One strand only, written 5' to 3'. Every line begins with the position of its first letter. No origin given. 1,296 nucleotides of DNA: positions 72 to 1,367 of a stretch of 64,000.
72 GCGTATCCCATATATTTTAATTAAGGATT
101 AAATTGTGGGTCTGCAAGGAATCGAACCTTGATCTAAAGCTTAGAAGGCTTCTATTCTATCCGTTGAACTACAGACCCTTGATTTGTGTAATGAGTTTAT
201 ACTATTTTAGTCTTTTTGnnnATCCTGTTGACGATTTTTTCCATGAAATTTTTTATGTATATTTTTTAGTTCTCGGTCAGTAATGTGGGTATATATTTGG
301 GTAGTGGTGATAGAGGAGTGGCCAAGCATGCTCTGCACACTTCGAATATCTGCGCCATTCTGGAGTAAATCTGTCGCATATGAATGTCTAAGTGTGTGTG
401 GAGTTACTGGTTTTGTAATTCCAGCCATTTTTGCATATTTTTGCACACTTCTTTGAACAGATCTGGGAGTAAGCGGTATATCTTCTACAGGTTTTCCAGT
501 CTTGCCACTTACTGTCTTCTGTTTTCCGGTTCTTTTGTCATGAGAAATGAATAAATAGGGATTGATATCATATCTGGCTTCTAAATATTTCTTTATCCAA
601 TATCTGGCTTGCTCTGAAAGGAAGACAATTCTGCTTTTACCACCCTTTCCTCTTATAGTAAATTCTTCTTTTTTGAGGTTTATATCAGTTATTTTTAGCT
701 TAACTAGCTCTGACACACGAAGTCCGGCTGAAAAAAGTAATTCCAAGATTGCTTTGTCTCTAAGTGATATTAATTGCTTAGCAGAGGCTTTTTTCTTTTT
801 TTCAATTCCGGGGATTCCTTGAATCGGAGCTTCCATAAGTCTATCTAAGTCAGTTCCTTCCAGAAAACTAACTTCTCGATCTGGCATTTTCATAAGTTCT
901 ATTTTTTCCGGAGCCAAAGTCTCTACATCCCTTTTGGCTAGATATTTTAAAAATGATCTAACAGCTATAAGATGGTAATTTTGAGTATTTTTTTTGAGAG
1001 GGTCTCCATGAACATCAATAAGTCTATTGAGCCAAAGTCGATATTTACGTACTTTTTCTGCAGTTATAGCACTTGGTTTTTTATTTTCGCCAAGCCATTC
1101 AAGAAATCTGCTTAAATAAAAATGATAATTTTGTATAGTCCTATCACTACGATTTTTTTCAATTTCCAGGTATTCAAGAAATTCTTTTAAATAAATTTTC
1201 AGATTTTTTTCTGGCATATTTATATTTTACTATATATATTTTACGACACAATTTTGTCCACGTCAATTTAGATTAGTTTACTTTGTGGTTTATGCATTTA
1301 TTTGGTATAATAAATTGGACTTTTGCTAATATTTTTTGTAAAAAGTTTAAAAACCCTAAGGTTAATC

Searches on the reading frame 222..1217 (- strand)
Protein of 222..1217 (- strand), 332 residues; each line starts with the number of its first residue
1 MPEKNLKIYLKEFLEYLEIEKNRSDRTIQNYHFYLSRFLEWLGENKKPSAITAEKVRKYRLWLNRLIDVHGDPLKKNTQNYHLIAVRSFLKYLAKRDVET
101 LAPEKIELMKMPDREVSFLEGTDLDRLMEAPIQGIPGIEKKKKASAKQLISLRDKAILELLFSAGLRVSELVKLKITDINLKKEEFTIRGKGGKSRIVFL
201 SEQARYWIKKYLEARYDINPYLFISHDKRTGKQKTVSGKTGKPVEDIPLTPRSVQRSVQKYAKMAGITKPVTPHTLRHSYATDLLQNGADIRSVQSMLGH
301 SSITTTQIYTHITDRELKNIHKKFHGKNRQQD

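Call 94: search_protein_families(library=ncbifam, proteins=[window:222-1217:-], max_evalue=0.001)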
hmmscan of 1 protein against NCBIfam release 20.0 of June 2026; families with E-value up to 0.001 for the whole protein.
window:222-1217:- (332 aa): 13 families
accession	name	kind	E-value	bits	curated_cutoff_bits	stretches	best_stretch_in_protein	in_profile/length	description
TIGR02225.1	recomb_XerD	equivalog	2.6e-74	250.1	329.6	1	12-327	2-289/290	site-specific tyrosine recombinase XerD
TIGR02224.1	recomb_XerC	equivalog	1.5e-72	244.5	335.15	1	11-329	1-294/295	tyrosine recombinase XerC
NF001399.0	PRK00283.1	subfamily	3.5e-71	239.9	279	1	8-328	7-299/300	tyrosine recombinase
NF040815.2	recomb_XerA_Arch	equivalog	5.6e-70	235.9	220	1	12-320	2-262/263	site-specific tyrosine recombinase/integron integrase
NF002331.0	PRK01287.1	subfamily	1.7e-52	178.7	371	1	4-331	24-331/365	site-specific tyrosine recombinase XerC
TIGR02249.1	integrase_gron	subfamily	1.6e-40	139.4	265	2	209-320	203-308/315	integron integrase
NF003462.0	PRK05084.1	equivalog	3.6e-36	124.6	267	1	150-323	193-355/360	tyrosine recombinase XerS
NF011946.0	PRK15417.1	equivalog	4.7e-24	85.2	435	1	252-314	255-317/337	integron integrase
NF040693.1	recomb_GmtY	equivalog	1.1e-17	64.4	340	2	209-319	337-439/441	gamma-mobile-trio recombinase GmtY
NF007370.0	PRK09870.1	subfamily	1.4e-13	51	221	1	138-329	18-196/200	tyrosine-type DNA invertase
NF007371.0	PRK09871.1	subfamily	1.5e-11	44.2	222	1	146-311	20-173/198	tyrosine-type DNA invertase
NF041502.1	integrase_1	equivalog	1.2e-07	30.9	350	1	256-323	304-371/484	site-specific integrase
NF002685.0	PRK02436.1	equivalog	3e-06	27.3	178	0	16-216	8-175/245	site-specific tyrosine recombinase XerD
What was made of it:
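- The only recombinase, at 219-1217, is Xer-type (call 94). The only one in the window is Xer-type, 30 kb away (call 94).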
